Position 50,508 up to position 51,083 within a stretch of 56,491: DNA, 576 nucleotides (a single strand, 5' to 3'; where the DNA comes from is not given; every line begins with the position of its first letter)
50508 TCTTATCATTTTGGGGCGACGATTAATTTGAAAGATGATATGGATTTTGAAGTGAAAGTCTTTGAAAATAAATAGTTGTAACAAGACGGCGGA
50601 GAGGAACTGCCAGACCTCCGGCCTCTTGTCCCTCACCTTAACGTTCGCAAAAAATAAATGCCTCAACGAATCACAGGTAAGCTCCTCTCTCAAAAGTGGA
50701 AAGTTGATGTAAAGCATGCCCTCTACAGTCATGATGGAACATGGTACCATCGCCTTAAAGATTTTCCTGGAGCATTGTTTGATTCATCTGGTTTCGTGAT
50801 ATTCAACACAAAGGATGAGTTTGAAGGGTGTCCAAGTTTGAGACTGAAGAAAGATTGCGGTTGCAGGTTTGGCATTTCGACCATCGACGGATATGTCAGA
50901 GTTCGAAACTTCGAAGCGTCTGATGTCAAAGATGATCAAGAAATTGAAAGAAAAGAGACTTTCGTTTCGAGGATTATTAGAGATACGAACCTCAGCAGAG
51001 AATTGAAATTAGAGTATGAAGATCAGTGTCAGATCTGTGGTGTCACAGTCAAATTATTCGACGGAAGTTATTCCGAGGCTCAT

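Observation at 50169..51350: First two cassettes encode stand-alone nucleases (PD-(D/E)xK and HNH with an unknown N-domain), candidate anti-phage cassettes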

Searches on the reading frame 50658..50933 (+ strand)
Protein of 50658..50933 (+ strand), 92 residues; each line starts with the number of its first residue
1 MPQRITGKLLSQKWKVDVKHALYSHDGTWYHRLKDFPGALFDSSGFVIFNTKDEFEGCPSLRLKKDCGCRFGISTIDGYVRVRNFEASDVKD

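Call 36: search_solved_structures(query=A4, max_evalue=10, show_alignments=3)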
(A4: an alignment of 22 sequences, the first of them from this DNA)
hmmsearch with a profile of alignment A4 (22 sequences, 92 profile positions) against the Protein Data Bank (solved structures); distinct sequences matched with E-value up to 10: 28.
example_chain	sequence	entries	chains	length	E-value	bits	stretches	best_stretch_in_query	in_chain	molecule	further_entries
5fsb_A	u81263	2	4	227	4.3e-05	26.6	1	4-42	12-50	TECTONIN 2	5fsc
9pv5_H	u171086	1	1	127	0.16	15.2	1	25-64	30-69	W6-03 mouse Fab heavy chain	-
2z91_A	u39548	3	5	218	0.16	15.2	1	26-64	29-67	Anti-ciguatoxin antibody 10C9 FAB heavy chain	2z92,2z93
5e94_B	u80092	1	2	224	0.18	15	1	30-64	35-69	Antibody Fab fragment heavy chain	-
1f58_H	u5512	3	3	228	0.26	14.5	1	26-64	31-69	PROTEIN (IGG1 ANTIBODY 58.2 (HEAVY CHAIN)) | PROTEIN (IGG1 FAB 58.2 ANTIBODY (HEAVY CHAIN)) | PROTEIN (IMMUNOGLOBULIN GAMMA I (58.2))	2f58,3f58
5gs0_X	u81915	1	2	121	0.29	14.4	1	25-63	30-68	heavy chain (anti-Lid)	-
5tkk_H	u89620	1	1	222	0.35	14.1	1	29-74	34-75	mouse antibody vFP5.01 heavy chain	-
8fzp_A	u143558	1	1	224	0.41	13.9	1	26-63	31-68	43G10 Fab heavy chain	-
4gqp_H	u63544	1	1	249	0.43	13.8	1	30-83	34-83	Anti-METH scFv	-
4laq_H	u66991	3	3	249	0.43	13.8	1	30-83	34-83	Single chain antibody fragment scFv6H4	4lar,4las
3j1s_H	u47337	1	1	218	0.44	13.8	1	26-62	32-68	A20 heavy chain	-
3gkz_A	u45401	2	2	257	0.45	13.7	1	30-83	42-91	anti-methamphetamine single chain Fv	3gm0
7bsc_H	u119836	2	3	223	0.49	13.6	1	26-64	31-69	1G5.3 Fab Heavy Chain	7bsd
7rk1_C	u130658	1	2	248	0.51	13.6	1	26-64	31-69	scFv 3E8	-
1ken_H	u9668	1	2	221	0.57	13.4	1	26-68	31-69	influenza virus infectivity neutralizing antibody (heavy chain)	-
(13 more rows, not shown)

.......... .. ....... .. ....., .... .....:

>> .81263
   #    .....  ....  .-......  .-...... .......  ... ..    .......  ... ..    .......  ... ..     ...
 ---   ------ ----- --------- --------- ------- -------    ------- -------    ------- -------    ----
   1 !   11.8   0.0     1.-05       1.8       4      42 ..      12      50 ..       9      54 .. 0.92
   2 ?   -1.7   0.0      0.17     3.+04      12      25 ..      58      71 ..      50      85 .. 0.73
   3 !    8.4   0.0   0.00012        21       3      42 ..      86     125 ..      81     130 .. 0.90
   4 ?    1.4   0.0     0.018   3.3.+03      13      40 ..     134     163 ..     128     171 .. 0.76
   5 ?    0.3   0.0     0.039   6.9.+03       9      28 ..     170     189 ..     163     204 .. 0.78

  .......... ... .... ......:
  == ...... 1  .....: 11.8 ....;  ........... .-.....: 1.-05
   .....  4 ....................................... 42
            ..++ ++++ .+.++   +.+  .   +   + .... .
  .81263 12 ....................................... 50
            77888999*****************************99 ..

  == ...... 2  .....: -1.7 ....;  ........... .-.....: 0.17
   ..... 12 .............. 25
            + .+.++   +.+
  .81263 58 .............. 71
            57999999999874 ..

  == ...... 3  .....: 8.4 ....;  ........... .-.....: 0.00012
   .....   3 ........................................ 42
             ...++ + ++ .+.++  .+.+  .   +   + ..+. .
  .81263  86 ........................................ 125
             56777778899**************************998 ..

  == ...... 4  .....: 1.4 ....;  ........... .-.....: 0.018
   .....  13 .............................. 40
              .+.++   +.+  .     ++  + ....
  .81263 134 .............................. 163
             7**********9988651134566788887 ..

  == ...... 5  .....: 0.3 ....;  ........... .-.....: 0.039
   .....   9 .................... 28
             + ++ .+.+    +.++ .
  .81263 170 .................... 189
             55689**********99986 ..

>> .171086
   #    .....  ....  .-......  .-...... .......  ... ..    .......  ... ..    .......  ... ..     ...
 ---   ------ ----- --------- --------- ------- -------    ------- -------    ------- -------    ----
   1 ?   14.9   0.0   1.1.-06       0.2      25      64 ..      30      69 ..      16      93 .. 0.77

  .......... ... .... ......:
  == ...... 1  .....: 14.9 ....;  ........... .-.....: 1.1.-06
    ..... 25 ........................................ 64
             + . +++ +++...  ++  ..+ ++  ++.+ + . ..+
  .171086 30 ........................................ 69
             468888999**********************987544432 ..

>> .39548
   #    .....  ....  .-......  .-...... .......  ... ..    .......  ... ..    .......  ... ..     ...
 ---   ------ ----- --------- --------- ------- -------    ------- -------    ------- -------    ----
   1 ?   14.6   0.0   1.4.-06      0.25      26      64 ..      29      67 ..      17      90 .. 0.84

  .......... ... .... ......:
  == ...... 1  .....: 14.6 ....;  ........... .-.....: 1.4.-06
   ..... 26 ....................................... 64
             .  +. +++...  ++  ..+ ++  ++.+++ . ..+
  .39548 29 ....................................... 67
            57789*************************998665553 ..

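Call 37: search_protein_families(library=pfam, alignment_id=A4, max_evalue=10)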
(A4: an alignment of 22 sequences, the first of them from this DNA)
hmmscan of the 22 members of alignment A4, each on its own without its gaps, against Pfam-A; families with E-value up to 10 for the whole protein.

A. member 1, seq(92 aa): 0 families

B. families by the number of members that match (of 22 scanned): 5 families
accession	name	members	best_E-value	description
PF08662.17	eIF2A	1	0.0051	Eukaryotic translation initiation factor eIF2A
PF06773.16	Bim_N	1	0.047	Bim protein N-terminus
PF24029.1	DUF7340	1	0.074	Domain of unknown function (DUF7340)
PF13371.12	TPR_9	1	0.18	Tetratricopeptide repeat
PF02817.22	E3_binding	1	0.23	e3 binding domain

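Call 46: search_protein_representatives(alignment_id=A4)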
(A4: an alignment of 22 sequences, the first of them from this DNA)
Query: 22 sequences, 92 profile positions. Proteins with E-value up to 0.001 (for the whole library): 757; up to 1e-10: 554; up to 1e-30: 12. The best 150 are listed.
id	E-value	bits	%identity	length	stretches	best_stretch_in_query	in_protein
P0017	2.8e-36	139.4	-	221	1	4-92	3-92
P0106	1.2e-34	134.3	-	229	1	1-86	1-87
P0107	1.3e-34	134.2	-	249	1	1-87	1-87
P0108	2.0e-34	133.5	-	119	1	3-89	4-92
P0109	8.2e-34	131.6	-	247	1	1-85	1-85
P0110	9.3e-34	131.4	-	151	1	3-88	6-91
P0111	2.8e-33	129.8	-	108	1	4-86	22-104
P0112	3.7e-33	129.5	-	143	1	3-85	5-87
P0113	6.6e-33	128.7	-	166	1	3-86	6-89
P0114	2.2e-32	127.0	-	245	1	5-83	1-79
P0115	2.9e-31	123.4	-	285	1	5-85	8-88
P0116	3.9e-31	123.0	-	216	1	1-92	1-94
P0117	1.4e-30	121.2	-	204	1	1-84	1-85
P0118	2.1e-30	120.6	-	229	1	4-84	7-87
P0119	2.4e-30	120.4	-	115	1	3-85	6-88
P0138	9.8e-29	115.3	-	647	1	1-85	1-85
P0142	1.2e-28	115.0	-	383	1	4-85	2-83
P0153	6.7e-28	112.6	-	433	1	4-85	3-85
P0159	3.8e-27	110.2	-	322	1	6-85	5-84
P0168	9.8e-27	108.9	-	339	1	5-87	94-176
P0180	2.2e-26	107.7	-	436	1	3-83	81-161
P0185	2.8e-26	107.4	-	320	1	1-89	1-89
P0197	5.0e-26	106.6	-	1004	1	4-85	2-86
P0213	4.4e-25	103.6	-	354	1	4-85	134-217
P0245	4.1e-24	100.5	-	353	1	4-84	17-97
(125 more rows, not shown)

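Call 50: search_protein_families(library=pfam, proteins=[P0138, P0197, P0153, P0180, P0142, P0213, P0245, P0168, P0159, P0185], max_evalue=0.001)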
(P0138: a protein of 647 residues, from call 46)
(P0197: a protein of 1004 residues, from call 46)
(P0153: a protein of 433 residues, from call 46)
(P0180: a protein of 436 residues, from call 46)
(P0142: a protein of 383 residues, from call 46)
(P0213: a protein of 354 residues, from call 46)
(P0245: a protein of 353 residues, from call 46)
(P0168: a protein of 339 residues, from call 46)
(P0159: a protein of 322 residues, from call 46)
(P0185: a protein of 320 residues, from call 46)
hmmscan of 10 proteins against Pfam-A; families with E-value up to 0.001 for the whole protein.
P0138 (647 aa): 0 families

P0197 (1004 aa): 8 families
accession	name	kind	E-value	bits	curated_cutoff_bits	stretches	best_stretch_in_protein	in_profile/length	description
PF07728.20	AAA_5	-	2.3e-24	86.4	22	1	747-898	1-139/139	AAA domain (dynein-related subfamily)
PF20720.3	nSTAND3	-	1.3e-07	31.9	27.2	1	729-775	1-44/155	Novel STAND NTPase 3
PF13401.12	AAA_22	-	2.4e-06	28.3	27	1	745-850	5-109/130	AAA domain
PF00004.35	AAA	-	3.4e-06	28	21.2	1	748-899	1-124/131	ATPase family associated with various cellular activities (AAA)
PF01078.27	Mg_chelatase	-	3.6e-05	23.7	20.3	1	745-784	22-61/207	Magnesium chelatase, subunit ChlI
PF13173.12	AAA_14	-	7.9e-05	23.1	27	1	745-835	2-73/129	AAA domain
PF05729.18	NACHT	-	0.00014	22.2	26.7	0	748-777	3-32/167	NACHT domain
PF13238.12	AAA_18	-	0.00099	20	29.4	0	748-837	1-84/128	AAA domain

P0153 (433 aa): 0 families

P0180 (436 aa): 0 families

P0142 (383 aa): 1 family
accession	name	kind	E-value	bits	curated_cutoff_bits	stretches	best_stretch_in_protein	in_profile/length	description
PF13391.12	HNH_2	-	1.1e-10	41.7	21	1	291-339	1-65/66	HNH endonuclease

P0213 (354 aa): 1 family
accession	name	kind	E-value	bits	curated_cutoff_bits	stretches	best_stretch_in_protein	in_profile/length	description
PF01844.29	HNH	-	5.9e-05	23.6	21.4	1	276-332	1-47/47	HNH endonuclease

P0245 (353 aa): 1 family
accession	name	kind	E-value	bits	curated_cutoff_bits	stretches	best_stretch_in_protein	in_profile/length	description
PF13391.12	HNH_2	-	1.1e-08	35.3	21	1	263-316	1-63/66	HNH endonuclease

P0168 (339 aa): 1 family
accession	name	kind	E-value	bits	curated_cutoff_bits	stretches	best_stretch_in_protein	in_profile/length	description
PF04313.20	HSDR_N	-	0.00038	20.8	25.1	1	196-276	92-162/198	Type I restriction enzyme R protein N terminus (HSDR_N)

P0159 (322 aa): 1 family
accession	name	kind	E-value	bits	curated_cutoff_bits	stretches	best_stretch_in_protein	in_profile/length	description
PF13391.12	HNH_2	-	3e-07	30.6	21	1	221-271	1-65/66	HNH endonuclease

P0185 (320 aa): 1 family
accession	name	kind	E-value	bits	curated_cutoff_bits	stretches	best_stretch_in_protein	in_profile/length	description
PF14082.12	SduA_C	-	2.3e-12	47.8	27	1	154-301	3-158/159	Shedu protein SduA, C-terminal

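Call 75: search_protein_families(library=phrogs, proteins=[window:50658-50933:+], max_evalue=0.01)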
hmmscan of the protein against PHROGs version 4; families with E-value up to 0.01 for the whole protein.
window:50658-50933:+ (92 aa): 0 families

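Call 85: find_related_loci(query=A4, collection=viral_contigs, flank=3000)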
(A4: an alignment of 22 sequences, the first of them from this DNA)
Query A4 (92 aa) in viral_contigs; peptide patterns used: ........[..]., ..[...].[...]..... (x = any residue, [..] = any of these).
7 stretches matched a pattern, but none encodes a relative of the query by tblastn (E <= 1e-3).

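Call 93: find_homologous_proteins(query=A4, max_evalue=0.00001)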
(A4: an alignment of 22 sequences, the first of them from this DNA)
Query A4 (22 sequences) (92 aa, profile of the alignment): 807 proteins with E <= 0.00001 among 1001 candidates; the best 120 are listed.
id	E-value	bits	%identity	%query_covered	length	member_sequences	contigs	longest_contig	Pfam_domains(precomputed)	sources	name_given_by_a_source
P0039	1.4e-37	145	59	98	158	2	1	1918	-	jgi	jgi:5-methylcytosine-specific restriction protein A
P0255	9.7e-37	143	56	88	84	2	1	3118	-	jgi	jgi:5-methylcytosine-specific restriction enzyme A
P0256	1.4e-34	136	51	85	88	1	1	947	-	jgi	jgi:5-methylcytosine-specific restriction enzyme A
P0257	2.1e-34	135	47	88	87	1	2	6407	-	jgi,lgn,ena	jgi:5-methylcytosine-specific restriction protein A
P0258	2.5e-34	135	53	88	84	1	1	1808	-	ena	-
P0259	2.6e-34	135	49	88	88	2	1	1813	-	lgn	-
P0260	4.6e-34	134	49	87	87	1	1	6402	-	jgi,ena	-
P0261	4.6e-34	134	51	89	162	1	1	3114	-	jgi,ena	-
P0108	6.4e-34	134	47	98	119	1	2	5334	-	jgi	jgi:5-methylcytosine-specific restriction protein A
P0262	7.6e-34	133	49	87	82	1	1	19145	-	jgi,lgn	-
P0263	1.3e-33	133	47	95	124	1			-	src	-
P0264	2.4e-33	132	52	86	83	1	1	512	-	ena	-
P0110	2.9e-33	131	48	89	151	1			-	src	-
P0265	3.0e-33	131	50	85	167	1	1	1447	-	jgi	jgi:5-methylcytosine-specific restriction protein A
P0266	4.1e-33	131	55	87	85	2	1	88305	-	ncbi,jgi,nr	ncbi:MAG: endonuclease [Eubacterium sp.]|jgi:5-methylcytosine-specific restriction protein A|nr:endo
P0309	3.5e-31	125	51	86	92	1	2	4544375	-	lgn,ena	-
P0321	6.7e-31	124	52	86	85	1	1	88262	-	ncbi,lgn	-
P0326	7.5e-31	124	43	90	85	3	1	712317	-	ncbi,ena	-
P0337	1.8e-30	122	53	95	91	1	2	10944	-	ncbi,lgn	-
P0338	1.9e-30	122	50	89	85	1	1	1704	-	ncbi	-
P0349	2.8e-30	122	49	87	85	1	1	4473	-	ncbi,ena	-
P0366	4.6e-30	121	49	85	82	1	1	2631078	-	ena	-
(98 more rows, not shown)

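Call 94: list_cluster_members(proteins=[P0266, P0309, P0326, P0366, P0321, P0337, P0349, P0338])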
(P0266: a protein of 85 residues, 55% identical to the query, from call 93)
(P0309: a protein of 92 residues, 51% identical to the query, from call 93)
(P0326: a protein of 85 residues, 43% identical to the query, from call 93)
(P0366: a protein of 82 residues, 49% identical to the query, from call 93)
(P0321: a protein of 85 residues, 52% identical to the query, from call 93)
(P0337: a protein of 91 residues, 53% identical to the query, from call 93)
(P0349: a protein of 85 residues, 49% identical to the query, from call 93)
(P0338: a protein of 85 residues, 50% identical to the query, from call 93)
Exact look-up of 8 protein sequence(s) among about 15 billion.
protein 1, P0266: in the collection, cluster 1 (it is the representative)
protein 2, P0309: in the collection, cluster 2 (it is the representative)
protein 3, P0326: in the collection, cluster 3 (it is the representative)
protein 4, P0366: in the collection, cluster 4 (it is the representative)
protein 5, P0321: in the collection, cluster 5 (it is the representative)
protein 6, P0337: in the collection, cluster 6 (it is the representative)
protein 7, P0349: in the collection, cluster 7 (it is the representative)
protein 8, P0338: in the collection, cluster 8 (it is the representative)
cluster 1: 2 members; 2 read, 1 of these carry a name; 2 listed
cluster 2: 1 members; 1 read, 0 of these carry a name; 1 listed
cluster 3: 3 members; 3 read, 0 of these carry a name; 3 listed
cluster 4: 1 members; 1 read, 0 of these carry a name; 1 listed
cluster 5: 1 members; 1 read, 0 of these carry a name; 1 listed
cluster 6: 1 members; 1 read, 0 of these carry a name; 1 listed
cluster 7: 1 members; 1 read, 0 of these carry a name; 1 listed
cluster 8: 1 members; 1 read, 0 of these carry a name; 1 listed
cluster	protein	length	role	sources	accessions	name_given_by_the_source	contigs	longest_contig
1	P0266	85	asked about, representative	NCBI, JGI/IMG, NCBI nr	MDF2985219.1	MAG: endonuclease [Eubacterium sp.] | 5-methylcytosine-specific restriction protein A | endonuclease [Eubacterium sp.]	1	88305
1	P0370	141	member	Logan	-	-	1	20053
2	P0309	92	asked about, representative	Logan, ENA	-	-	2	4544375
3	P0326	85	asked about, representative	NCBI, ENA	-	-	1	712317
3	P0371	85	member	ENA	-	-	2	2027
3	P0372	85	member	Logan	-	-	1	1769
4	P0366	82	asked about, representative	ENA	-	-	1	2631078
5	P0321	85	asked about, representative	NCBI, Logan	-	-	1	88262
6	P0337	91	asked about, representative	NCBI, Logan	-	-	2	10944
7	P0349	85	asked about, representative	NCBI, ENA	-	-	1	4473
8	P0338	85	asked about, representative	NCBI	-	-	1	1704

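Call 95: find_related_loci(query=A4, collection=metagenome_contigs, flank=4000)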
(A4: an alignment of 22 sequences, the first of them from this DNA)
Query A4 (92 aa) in metagenome_contigs; peptide patterns used: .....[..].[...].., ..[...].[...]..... (x = any residue, [..] = any of these).
376 stretches matched a pattern; 278 encode a relative of the query (tblastn E <= 1e-3); the best 80 are kept; 80 distinct loci.
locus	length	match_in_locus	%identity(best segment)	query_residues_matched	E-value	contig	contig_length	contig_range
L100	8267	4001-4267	58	5-92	3e-35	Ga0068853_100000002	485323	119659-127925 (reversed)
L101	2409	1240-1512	57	1-91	6e-35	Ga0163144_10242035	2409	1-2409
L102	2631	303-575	56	1-91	5e-34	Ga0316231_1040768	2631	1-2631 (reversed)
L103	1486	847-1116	52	1-90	2e-31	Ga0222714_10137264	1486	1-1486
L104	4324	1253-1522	52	1-90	4e-31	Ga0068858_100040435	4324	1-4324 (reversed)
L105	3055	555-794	55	3-82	6e-30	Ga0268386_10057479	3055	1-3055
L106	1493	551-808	51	6-91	2e-29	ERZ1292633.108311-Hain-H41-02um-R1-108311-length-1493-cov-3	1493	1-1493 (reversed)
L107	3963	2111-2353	54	3-83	9e-29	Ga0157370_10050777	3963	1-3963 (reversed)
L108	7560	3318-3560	54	3-83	1e-28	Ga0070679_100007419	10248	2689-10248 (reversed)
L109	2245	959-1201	54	3-83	9e-29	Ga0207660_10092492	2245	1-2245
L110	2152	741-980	54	3-82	2e-28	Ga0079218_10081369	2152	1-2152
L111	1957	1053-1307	52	1-82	2e-28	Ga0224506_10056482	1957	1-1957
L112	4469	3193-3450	49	3-88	5e-28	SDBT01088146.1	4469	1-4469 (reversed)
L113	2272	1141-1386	51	2-83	2e-27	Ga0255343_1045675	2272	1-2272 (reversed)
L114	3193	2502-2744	55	1-82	1e-27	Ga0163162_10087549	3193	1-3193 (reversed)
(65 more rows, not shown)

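Call 109: search_solved_structures(query=P0138, max_evalue=0.01)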
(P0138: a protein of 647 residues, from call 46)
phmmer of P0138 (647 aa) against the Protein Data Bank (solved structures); distinct sequences matched with E-value up to 0.01: 0.

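Call 110: search_solved_structures(query=P0180, max_evalue=0.01)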
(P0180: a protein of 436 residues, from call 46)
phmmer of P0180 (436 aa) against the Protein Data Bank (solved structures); distinct sequences matched with E-value up to 0.01: 0.

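Call 111: search_solved_structures(query=P0197, max_evalue=0.001)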
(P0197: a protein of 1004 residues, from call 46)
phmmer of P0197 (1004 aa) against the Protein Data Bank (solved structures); distinct sequences matched with E-value up to 0.001: 5.
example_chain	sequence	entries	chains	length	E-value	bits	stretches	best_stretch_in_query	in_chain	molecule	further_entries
6hz4_A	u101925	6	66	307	1.2e-94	321.3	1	717-1001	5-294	5-methylcytosine-specific restriction enzyme B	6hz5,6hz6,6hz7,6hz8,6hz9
6ut6_A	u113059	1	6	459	1.8e-94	320.7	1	713-1001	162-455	5-methylcytosine-specific restriction enzyme B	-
7vsr_A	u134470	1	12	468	1.9e-94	320.6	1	713-1001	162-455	5-methylcytosine-specific restriction enzyme B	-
6ut3_A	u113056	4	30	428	1.9e-40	141.8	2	820-990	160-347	GTPase subunit of restriction endonuclease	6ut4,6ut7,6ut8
6ut5_A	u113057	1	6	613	7.9e-40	139.8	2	819-990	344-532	GTPase subunit of restriction endonuclease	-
